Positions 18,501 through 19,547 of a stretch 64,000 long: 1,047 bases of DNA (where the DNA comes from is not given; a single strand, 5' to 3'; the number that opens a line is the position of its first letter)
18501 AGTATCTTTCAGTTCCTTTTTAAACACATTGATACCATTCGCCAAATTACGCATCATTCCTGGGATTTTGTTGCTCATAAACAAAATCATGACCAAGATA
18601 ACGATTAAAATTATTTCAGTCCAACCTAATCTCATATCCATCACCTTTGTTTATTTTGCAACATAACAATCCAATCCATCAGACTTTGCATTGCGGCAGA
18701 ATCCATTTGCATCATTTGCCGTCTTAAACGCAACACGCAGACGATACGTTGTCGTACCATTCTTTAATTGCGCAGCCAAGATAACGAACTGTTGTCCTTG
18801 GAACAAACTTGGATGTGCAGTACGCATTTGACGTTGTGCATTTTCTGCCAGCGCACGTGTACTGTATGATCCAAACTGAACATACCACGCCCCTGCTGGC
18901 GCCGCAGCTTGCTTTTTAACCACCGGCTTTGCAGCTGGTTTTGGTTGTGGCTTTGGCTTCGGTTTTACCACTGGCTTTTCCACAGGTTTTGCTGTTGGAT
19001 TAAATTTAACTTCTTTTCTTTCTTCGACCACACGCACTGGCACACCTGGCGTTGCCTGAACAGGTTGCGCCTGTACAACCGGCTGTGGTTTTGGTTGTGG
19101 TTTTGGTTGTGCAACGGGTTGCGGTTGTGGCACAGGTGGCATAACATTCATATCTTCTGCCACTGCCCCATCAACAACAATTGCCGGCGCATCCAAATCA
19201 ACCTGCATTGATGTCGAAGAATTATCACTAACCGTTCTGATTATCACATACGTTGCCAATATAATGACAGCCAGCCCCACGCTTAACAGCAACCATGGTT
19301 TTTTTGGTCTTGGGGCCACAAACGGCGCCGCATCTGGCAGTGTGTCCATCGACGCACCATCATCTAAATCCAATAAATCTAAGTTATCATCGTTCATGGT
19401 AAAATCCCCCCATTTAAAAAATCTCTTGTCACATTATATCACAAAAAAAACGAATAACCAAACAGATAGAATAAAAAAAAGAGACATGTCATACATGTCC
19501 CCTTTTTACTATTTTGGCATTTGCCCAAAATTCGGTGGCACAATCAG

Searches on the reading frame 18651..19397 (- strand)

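Call 8: search_protein_families(library=pfam, proteins=[window:18651-19397:-], max_evalue=0.1)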
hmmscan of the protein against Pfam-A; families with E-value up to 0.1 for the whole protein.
window:18651-19397:- (248 aa): 2 families
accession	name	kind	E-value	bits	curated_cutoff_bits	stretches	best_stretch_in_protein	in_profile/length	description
PF05036.18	SPOR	-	1.1e-12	48.5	21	1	168-247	2-75/76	SPOR domain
PF11293.13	DUF3094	-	0.049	13.8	27.1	1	28-47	24-43/55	Protein of unknown function (DUF3094)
